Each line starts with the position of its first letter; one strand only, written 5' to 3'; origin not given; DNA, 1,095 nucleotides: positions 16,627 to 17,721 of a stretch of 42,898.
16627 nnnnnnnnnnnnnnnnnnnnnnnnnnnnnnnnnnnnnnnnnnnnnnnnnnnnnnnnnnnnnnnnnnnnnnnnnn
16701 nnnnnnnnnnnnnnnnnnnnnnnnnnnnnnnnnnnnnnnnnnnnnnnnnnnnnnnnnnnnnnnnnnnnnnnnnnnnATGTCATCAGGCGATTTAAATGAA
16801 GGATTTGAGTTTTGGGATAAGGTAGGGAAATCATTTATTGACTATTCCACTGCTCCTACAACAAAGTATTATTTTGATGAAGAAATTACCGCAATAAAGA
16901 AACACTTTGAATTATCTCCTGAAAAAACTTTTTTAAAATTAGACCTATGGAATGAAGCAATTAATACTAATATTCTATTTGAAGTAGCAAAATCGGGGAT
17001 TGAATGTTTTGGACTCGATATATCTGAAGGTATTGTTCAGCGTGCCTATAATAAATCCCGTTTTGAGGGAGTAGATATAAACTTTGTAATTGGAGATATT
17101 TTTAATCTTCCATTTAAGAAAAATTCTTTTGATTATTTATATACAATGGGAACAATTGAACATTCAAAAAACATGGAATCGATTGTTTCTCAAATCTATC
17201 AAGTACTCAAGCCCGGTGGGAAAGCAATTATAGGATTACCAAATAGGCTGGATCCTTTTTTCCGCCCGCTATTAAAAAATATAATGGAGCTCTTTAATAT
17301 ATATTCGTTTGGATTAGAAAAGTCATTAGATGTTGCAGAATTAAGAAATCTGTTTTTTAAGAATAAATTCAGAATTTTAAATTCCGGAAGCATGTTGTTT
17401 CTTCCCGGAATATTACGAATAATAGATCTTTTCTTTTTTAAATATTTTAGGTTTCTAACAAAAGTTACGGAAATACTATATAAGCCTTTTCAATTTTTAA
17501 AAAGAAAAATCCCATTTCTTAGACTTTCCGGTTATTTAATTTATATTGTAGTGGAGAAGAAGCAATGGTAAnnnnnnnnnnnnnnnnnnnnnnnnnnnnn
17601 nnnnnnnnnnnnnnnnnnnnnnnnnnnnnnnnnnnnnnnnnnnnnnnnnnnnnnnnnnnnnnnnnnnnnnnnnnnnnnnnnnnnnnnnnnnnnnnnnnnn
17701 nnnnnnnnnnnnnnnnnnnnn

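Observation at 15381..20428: Zinc-ribbon-fused Orn/DAP-type PLP decarboxylase, twin SAM methyltransferases and a GT-C-like membrane protein form one translationally coupled unit inside a glycan locus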

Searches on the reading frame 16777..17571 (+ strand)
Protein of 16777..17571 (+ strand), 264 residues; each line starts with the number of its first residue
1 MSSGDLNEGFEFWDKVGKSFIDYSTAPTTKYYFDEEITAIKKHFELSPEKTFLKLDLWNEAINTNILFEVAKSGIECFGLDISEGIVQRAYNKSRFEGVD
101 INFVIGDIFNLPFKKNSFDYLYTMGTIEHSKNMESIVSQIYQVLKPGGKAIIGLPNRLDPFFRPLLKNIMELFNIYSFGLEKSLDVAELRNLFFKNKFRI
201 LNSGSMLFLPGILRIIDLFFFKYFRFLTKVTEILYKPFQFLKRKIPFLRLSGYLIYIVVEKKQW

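Call 4: search_protein_families(library=pfam, proteins=[window:16777-17571:+], max_evalue=0.01)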
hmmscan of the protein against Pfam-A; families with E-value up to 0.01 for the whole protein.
window:16777-17571:+ (264 aa): 6 families
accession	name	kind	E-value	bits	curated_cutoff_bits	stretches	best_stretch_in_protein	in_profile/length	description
PF08241.18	Methyltransf_11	-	9e-18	65.2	21.2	1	68-152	12-95/95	Methyltransferase domain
PF13847.12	Methyltransf_31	-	1.8e-15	57.3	27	1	66-176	17-129/145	Methyltransferase domain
PF13649.12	Methyltransf_25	-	5.3e-15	56.3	27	1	66-148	11-97/97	Methyltransferase domain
PF08242.18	Methyltransf_12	-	6.4e-10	40.1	30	1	66-149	10-97/98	Methyltransferase domain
PF01209.24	Ubie_methyltran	-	1.4e-08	34.8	20.1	1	68-151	67-150/233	ubiE/COQ5 methyltransferase family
PF13489.12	Methyltransf_23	-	2.3e-07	31.1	27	1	70-160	40-124/164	Methyltransferase domain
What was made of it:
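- On Class I SAM-dependent methyltransferase (for MT1, 16777-17571): Methyltransf_11 at 9e-18 (call 4).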

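Call 5: search_protein_families(library=ncbifam, proteins=[window:16777-17571:+], max_evalue=0.01)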
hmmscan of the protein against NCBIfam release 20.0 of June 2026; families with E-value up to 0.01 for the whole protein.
window:16777-17571:+ (264 aa): 30 families (the best 25 are shown)
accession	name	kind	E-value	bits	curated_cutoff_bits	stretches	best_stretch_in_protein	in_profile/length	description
TIGR01983.1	UbiG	equivalog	4.6e-11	42.5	102.95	1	13-210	13-212/228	bifunctional 2-polyprenyl-6-hydroxyphenol methylase/3-demethylubiquinol 3-O-methyltransferase UbiG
NF001244.0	PRK00216.1-5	equivalog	8.5e-09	35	216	1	71-152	70-153/236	bifunctional demethylmenaquinone methyltransferase/2-methoxy-6-polyprenyl-1,4-benzoquinol methylase UbiE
NF008823.0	PRK11873.1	subfamily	3.2e-08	33.4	263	1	76-152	104-181/272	arsenite methyltransferase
NF047649.1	MTase_UXPK_star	exception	4.8e-08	32.4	460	1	73-152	101-181/283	methyltransferase/UXPK-star double selenoprotein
TIGR01934.1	MenG_MenH_UbiE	subfamily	5.4e-08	32.4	158.35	1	66-152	53-141/223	ubiquinone/menaquinone biosynthesis methyltransferase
NF041536.1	ArsM_DUF2284_UU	exception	1e-07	30.7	575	1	76-152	103-180/459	arsenite methyltransferase/DUF2284 domain selenoprotein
NF001243.0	PRK00216.1-4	equivalog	1.2e-07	31.4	235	1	72-151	71-150/237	demethylmenaquinone methyltransferase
NF001241.0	PRK00216.1-2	equivalog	1.6e-07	31.2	327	1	68-152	67-147/231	demethylmenaquinone methyltransferase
NF041537.1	ArsM_AhpD_UU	exception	2.5e-07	29.8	510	1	74-152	101-180/345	arsenite methyltransferase/AhpD domain selenoprotein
NF041675.1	sarc_dimgly_tmase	equivalog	4e-07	30.3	550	1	72-179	87-196/278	sarcosine/dimethylglycine N-methyltransferase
TIGR02752.1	MenG_heptapren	equivalog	5.5e-07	29.3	419.85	1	70-151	67-148/231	demethylmenaquinone methyltransferase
NF001240.0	PRK00216.1-1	equivalog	6.9e-07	28.6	378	1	79-180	93-190/251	bifunctional demethylmenaquinone methyltransferase/2-methoxy-6-polyprenyl-1,4-benzoquinol methylase UbiE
NF045823.1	PthPhpthDimycoMt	equivalog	8.3e-07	28.4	300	1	79-149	95-163/256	phthiotriol/phenolphthiotriol dimycocerosates methyltransferase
NF040539.1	AST_met_ArsM_2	exception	9.6e-07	28.9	240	1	67-150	74-161/262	putative arsinothricin biosynthesis methyltransferase ArsM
NF052510.1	methyltran_MpqE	exception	1.1e-06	28.2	335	1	76-180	73-173/234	methyl-plastoquinone biosynthesis methyltransferase MpqE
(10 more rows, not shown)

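Call 17: search_solved_structures(query=window:16777-17571:+, max_evalue=0.001)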
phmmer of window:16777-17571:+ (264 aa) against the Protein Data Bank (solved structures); distinct sequences matched with E-value up to 0.001: 23.
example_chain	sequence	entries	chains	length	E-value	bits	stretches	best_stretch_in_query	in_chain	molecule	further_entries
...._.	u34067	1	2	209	1.8e-11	47.4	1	71-157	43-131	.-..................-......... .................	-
4ine_A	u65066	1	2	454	1.8e-10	44.1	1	33-154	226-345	Protein PMT-2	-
3l8d_A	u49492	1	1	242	7.7e-10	42.1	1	68-154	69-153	Methyltransferase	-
4krh_A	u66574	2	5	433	7.7e-10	42.1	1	70-154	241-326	Phosphoethanolamine N-methyltransferase 2 | Phospholethanolamine N-methyltransferase 2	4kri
1ve3_A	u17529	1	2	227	1.2e-09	41.5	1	69-156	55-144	hypothetical protein PH0226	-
3mgg_A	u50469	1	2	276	2.6e-09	40.4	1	75-175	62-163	Methyltransferase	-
1wzn_A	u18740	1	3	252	3.5e-07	33.4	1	63-155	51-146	SAM-dependent methyltransferase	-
6uak_A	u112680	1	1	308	4.5e-07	33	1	73-149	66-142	SAM dependent methyltransferase LahSB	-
5wp5_A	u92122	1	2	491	1.3e-06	31.6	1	74-152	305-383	Phosphomethylethanolamine N-methyltransferase 2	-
6f5z_A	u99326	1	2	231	2.8e-06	30.4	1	76-149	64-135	24-sterol C-methyltransferase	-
5wp4_A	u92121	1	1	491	8.1e-06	28.9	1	69-153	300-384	Phosphoethanolamine N-methyltransferase 1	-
9w6x_A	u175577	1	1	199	1.3e-05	28.2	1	67-152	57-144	YtkW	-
8zc8_A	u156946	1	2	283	8.6e-05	25.5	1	73-152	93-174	MitM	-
21zq_A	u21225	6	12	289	9e-05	25.5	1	73-152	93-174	MitM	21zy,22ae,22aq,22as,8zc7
1vlm_A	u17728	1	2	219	0.00016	24.7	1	104-171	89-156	SAM-dependent methyltransferase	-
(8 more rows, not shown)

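Call 30: search_solved_structures(query=A3, max_evalue=10, show_alignments=1)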
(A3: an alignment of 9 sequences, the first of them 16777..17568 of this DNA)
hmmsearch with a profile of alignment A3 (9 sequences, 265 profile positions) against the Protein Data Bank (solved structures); distinct sequences matched with E-value up to 10: 123 (the best 60 are shown).
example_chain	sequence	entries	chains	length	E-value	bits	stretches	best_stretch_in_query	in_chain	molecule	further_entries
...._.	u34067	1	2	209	2e-20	76.6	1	69-154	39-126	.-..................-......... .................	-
1ve3_A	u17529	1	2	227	6e-18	68.4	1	72-192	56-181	hypothetical protein PH0226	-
4krh_A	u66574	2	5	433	1.1e-15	61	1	75-156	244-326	Phosphoethanolamine N-methyltransferase 2 | Phospholethanolamine N-methyltransferase 2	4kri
3mgg_A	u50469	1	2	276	1.2e-15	60.9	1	73-155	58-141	Methyltransferase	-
5wp5_A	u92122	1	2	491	4.6e-15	59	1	74-155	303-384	Phosphomethylethanolamine N-methyltransferase 2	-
5wp4_A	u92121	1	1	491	1.3e-14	57.5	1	76-154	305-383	Phosphoethanolamine N-methyltransferase 1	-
3l8d_A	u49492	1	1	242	4.1e-14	55.9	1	72-204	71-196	Methyltransferase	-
4ine_A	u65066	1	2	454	5.7e-14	55.4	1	75-157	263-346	Protein PMT-2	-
6uak_A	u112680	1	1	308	3.5e-13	52.8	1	70-152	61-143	SAM dependent methyltransferase LahSB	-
6f5z_A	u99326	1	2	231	6.9e-13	51.8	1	80-207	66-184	24-sterol C-methyltransferase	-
3bus_A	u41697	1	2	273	1.4e-12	50.9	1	74-154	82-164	Methyltransferase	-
1wzn_A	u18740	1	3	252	5.6e-12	48.8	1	35-157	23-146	SAM-dependent methyltransferase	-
2avn_A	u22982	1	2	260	1.7e-11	47.3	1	12-170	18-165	ubiquinone/menaquinone biosynthesis methyltransferase-related protein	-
1vlm_A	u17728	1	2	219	2.4e-11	46.8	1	105-204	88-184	SAM-dependent methyltransferase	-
1xxl_A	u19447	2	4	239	2.6e-11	46.7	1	75-170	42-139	YcgJ protein | ycgJ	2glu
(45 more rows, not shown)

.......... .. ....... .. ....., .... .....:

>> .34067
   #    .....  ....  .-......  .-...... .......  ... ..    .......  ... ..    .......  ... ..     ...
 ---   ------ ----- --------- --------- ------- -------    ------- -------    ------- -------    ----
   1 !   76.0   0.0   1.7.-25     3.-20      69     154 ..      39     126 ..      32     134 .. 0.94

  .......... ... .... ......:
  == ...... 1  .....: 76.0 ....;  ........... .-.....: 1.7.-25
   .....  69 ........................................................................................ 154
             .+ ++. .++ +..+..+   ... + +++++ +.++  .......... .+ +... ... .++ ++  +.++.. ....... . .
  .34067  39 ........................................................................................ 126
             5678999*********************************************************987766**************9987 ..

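Call 31: find_homologous_proteins(query=A3, max_evalue=1e-15)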
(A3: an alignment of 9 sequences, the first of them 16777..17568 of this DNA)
Query A3 (9 sequences) (264 aa, profile of the alignment): 154 proteins with E <= 1e-15 among 4137 candidates; the best 120 are listed.
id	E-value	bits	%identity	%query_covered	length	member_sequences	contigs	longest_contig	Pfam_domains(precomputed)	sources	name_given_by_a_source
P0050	1.5e-121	423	45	96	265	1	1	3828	PF13847.13,PF13489.13,PF13649.13,PF01209.25,PF08241.19,PF08242.19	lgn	-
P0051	1.4e-109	384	100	100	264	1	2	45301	PF13847.13,PF13489.13,PF13649.13,PF01209.25,PF08241.19,PF08242.19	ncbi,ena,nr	ncbi:methyltransferase domain-containing protein [Candidatus Dependentiae bacterium]|nr:methyltransf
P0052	4.7e-108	379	43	95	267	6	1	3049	PF13847.13,PF13489.13,PF13649.13,PF01209.25,PF08241.19,PF08242.19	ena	-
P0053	2.5e-106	373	50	95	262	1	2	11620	PF13847.13,PF13489.13,PF02353.27,PF13649.13,PF01209.25,PF08241.19,PF08242.19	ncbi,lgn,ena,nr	ncbi:MAG: class I SAM-dependent methyltransferase [bacterium]|nr:class I SAM-dependent methyltransfe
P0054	1.4e-105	371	88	99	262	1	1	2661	PF13847.13,PF13489.13,PF13649.13,PF01209.25,PF08241.19,PF08242.19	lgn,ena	-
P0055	1.5e-105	370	45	96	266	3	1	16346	PF13847.13,PF13489.13,PF13649.13,PF01209.25,PF08241.19,PF08242.19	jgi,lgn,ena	-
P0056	3.2e-105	369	42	95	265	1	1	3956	PF13847.13,PF13489.13,PF13649.13,PF01209.25,PF08241.19,PF08242.19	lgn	-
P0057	5.9e-104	365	41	97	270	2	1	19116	PF13847.13,PF13489.13,PF13649.13,PF01209.25,PF08241.19,PF08242.19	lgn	-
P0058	2.2e-103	363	40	95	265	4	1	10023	PF13847.13,PF13489.13,PF13649.13,PF01209.25,PF08241.19,PF08242.19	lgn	-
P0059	1.4e-100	354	43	96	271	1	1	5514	PF13847.13,PF13489.13,PF13649.13,PF01209.25,PF08241.19,PF08242.19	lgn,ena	-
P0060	3.5e-92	327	39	94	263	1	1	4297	PF13847.13,PF13489.13,PF13649.13,PF01209.25,PF08241.19,PF08242.19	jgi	jgi:SAM-dependent methyltransferase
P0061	3.0e-91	324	39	79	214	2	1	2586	PF13847.13,PF13489.13,PF13649.13,PF01209.25,PF08241.19,PF08242.19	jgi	-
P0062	4.8e-91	323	38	95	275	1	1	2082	PF13847.13,PF13489.13,PF13649.13,PF01209.25,PF08241.19,PF08242.19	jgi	-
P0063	6.7e-91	322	44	94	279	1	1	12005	PF13847.13,PF13489.13,PF13649.13,PF01209.25,PF08241.19,PF08242.19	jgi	jgi:SAM-dependent methyltransferase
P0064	1.8e-90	321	69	100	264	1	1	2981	PF13847.13,PF13489.13,PF13649.13,PF01209.25,PF08241.19,PF08242.19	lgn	-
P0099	3.4e-83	297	38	94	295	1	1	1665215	PF13847.13,PF13489.13,PF13649.13,PF01209.25,PF08241.19,PF08242.19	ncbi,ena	-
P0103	8.6e-83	296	41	94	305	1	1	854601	PF13847.13,PF13489.13,PF13649.13,PF01209.25,PF08241.19,PF08242.19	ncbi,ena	-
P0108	1.8e-82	295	39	91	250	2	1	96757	PF13847.13,PF13489.13,PF13649.13,PF01209.25,PF08241.19,PF08242.19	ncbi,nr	ncbi:MAG: methyltransferase domain-containing protein [Acidobacteria bacterium]|nr:methyltransferase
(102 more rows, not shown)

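Call 32: find_encoding_contigs(protein=P0099, flank=10000, max_places=1)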
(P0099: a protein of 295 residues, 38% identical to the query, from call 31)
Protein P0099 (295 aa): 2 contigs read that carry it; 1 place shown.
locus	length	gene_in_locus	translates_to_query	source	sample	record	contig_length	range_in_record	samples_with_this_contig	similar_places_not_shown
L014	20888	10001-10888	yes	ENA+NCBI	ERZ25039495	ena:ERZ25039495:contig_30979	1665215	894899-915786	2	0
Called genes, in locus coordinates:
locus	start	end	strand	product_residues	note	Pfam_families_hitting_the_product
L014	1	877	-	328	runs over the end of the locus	PF03773:ArsP_1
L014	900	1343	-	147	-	PF12840:HTH_20 (weak), PF01022:HTH_5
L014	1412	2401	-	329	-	PF01571:GCV_T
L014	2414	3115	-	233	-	PF00702:Hydrolase, PF12710:HAD, PF13419:HAD_2, PF13242:Hydrolase_like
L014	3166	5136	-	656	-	-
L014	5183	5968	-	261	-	PF00378:ECH_1, PF16113:ECH_2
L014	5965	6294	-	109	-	PF23544:AtuA_ferredoxin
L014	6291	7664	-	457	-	PF07287:AtuA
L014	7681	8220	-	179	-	-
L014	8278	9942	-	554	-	PF01039:Carboxyl_trans, PF03255:ACCA (faint), PF06833:MdcE (faint)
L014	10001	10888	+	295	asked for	PF01209:Ubie_methyltran, PF08241:Methyltransf_11, PF08242:Methyltransf_12, PF13489:Methyltransf_23, PF13649:Methyltransf_25, PF13847:Methyltransf_31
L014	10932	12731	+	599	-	PF13522:GATase_6, PF13537:GATase_7, PF00733:Asn_synthase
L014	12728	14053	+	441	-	PF08245:Mur_ligase_M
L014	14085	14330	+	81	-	PF02597:ThiS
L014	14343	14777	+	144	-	PF02391:MoaE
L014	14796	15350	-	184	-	PF01180:DHO_dh (weak)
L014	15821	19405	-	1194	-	PF01855:POR_N, PF17147:PFOR_II, PF01558:POR, PF10371:EKR, PF00037:Fer4 (weak), PF12838:Fer4_7, PF13484:Fer4_16, PF02775:TPP_enzyme_C, +6 more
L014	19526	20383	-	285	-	PF03631:Virul_fac_BrkB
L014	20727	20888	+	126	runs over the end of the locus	PF07883:Cupin_2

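Call 33: find_encoding_contigs(protein=P0103, flank=10000, max_places=1)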
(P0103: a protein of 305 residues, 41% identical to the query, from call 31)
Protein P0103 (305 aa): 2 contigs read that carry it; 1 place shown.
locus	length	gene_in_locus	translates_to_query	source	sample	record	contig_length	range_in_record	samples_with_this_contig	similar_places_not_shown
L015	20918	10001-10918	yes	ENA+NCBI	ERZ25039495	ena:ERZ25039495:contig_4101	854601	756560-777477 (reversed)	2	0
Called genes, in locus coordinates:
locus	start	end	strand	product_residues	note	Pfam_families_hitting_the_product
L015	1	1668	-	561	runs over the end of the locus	PF00027:cNMP_binding, PF01946:Thi4 (weak), PF01266:DAO (weak), PF07992:Pyr_redox_2, PF12831:FAD_oxidored (weak), PF13450:NAD_binding_8 (weak), PF13738:Pyr_redox_3, PF00070:Pyr_redox (weak), +1 more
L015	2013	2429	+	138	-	-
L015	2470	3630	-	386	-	PF13439:Glyco_transf_4, PF13579:Glyco_trans_4_4, PF00534:Glycos_transf_1 (weak), PF13692:Glyco_trans_1_4, PF13524:Glyco_trans_1_2 (weak)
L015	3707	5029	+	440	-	PF13088:BNR_2 (weak)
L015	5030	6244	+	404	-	PF00535:Glycos_transf_2, PF10111:Glyco_tranf_2_2 (weak), PF13641:Glyco_tranf_2_3 (weak)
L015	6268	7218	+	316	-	PF00535:Glycos_transf_2, PF13641:Glyco_tranf_2_3 (weak)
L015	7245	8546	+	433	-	PF13439:Glyco_transf_4, PF20706:GT4-conflict (weak), PF00534:Glycos_transf_1, PF13692:Glyco_trans_1_4, PF13524:Glyco_trans_1_2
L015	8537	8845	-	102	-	PF02148:zf-UBP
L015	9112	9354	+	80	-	-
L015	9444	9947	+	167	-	PF01613:Flavin_Reduct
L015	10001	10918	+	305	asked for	PF01209:Ubie_methyltran (weak), PF13489:Methyltransf_23, PF08241:Methyltransf_11, PF08242:Methyltransf_12 (weak), PF13649:Methyltransf_25, PF13847:Methyltransf_31 (weak)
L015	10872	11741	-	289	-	PF01522:Polysacc_deac_1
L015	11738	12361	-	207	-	PF07021:MetW, PF13489:Methyltransf_23, PF13847:Methyltransf_31 (weak), PF08241:Methyltransf_11, PF08242:Methyltransf_12, PF13649:Methyltransf_25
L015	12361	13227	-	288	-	PF02985:HEAT (faint), PF13646:HEAT_2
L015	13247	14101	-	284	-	PF13641:Glyco_tranf_2_3, PF00535:Glycos_transf_2, PF10111:Glyco_tranf_2_2 (weak)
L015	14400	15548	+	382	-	PF02163:Peptidase_M50, PF13398:Peptidase_M50B (weak), PF02163:Peptidase_M50, PF00571:CBS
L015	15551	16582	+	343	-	PF11136:DUF2889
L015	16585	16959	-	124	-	PF02627:CMD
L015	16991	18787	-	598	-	PF13231:PMT_2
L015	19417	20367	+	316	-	PF13229:Beta_helix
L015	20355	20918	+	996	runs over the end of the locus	-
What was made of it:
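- DLWNE methyltransferases also occur without the decarboxylase (L014, L015; calls 32, 33).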

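Call 34: find_encoding_contigs(protein=P0108, flank=10000, max_places=1)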
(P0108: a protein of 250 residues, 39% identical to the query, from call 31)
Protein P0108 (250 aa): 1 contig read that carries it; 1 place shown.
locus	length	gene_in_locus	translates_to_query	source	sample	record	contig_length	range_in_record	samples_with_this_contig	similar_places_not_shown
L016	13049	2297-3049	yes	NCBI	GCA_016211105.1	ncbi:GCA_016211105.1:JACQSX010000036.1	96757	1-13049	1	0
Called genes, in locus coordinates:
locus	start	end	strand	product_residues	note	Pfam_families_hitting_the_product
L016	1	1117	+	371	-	PF02784:Orn_Arg_deC_N, PF00278:Orn_DAP_Arg_deC (weak)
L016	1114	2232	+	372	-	PF01073:3Beta_HSD, PF01370:Epimerase, PF04321:RmlD_sub_bind, PF07993:NAD_binding_4 (faint), PF16363:GDP_Man_Dehyd, PF13460:NAD_binding_10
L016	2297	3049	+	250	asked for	PF01209:Ubie_methyltran (weak), PF13489:Methyltransf_23, PF08241:Methyltransf_11, PF08242:Methyltransf_12, PF13649:Methyltransf_25, PF13847:Methyltransf_31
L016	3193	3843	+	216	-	-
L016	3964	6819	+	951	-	PF13620:CarboxypepD_reg, PF13715:CarbopepD_reg_2, PF17210:SdrD_B (faint), PF25183:OMP_b-brl_4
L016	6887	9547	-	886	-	PF00413:Peptidase_M10 (weak), PF13620:CarboxypepD_reg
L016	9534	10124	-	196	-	-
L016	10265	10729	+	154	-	PF03330:DPBB_1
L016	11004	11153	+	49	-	-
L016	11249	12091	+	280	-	-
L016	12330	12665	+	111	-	PF12732:YtxH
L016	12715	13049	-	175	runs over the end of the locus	-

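Call 36: search_protein_families(library=ncbifam, proteins=[L016:1114-2232:+], max_evalue=0.00001)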
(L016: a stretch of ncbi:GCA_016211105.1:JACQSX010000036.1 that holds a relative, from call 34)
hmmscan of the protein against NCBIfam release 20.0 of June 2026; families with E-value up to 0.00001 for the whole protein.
L016:1114-2232:+ (372 aa): 15 families
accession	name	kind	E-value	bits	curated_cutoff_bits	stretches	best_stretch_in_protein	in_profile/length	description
TIGR03466.1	HpnA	hypoth_equivalog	2.9e-38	131.6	367.65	1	32-357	3-325/327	hopanoid-associated sugar epimerase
NF052578.1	StrlDmthSdmBMthl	equivalog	2.9e-18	66.7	600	1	32-347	3-316/328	sterol demethylase protein SdmB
NF042423.1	oxyalk_red_Shew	equivalog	9.9e-15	54.4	580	1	28-213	7-188/331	2-alkyl-3-oxoalkanoate reductase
TIGR02197.1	heptose_epim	equivalog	3.4e-12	46.1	274.6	1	33-158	2-130/316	ADP-glyceromanno-heptose 6-epimerase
NF042422.1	oxyalk_red_OleD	equivalog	5.7e-12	45.6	580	1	33-245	4-210/329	2-alkyl-3-oxoalkanoate reductase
TIGR01179.1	galE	equivalog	3.1e-11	42.7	262.3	1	33-158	3-137/332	UDP-glucose 4-epimerase GalE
TIGR04180.1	EDH_00030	hypoth_equivalog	3.2e-11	42.9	475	1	33-155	2-134/297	NAD-dependent 4,6-dehydratase LegB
NF043036.1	ErythonDh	equivalog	2.4e-08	33.6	325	1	33-149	4-132/321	D-erythronate dehydrogenase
NF058621.1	DiazavRedAvaA7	equivalog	1.1e-07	31.8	400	1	33-185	4-155/304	3-diazoavenalumate denitrifying reductase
TIGR01214.1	rmlD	equivalog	3.1e-07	29.8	224.05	1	33-157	3-115/285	dTDP-4-dehydrorhamnose reductase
TIGR01746.1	Thioester-redct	subfamily_domain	3.3e-07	29.9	213.35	0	33-64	3-36/371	thioester reductase domain-containing protein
NF005539.0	PRK07201.1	equivalog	8.7e-07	28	549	1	33-182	4-162/657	SDR family oxidoreductase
NF006565.0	PRK09072.1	equivalog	2e-06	27.6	238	1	32-84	8-64/265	SDR family oxidoreductase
NF008872.0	PRK11908.1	equivalog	4.5e-06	25.9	294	0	32-247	4-234/349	bifunctional UDP-4-keto-pentose/UDP-xylose synthase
TIGR01181.1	dTDP_gluc_dehyt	equivalog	8e-06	25.1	365.1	0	32-259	2-240/321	dTDP-glucose 4,6-dehydratase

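Call 66: predict_structure(alignment_id=A6)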
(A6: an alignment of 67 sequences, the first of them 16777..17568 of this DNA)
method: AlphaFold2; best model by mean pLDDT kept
length: 264 residues; sequences in the alignment: 67
mean_pLDDT: 93.4   pTM: 0.91
mean pLDDT of the five models: 93.4, 92.7, 92.7, 91.0, 90.9
residues with pLDDT >= 90: 220; 70-90: 40; 50-70: 2; < 50: 2
segments of 3 or more residues with pLDDT < 50: none
pLDDT, mean of each block of 10 residues (from residue 1): 68 83 95 97 98 97 96 98 94 97 96 98 94 95 98 95 83 80 95 98 96 94 96 97 94 97 90
secondary structure, 60 per line:
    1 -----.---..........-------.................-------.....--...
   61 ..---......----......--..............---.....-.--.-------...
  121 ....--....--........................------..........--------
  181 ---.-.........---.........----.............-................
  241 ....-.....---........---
elements in order: H10-19 H27-43 E51-55 H58-62 H66-71 E76-81 H84-97 E101-105 E118-124 H133-143 E144-156 H163-172 H186-194 E198-206 H211-223 H225-244 H246-250 E254-261
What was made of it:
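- On Class I SAM-dependent methyltransferase (for MT1, 16777-17571): AlphaFold2 model with pLDDT 93.4 (call 66).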
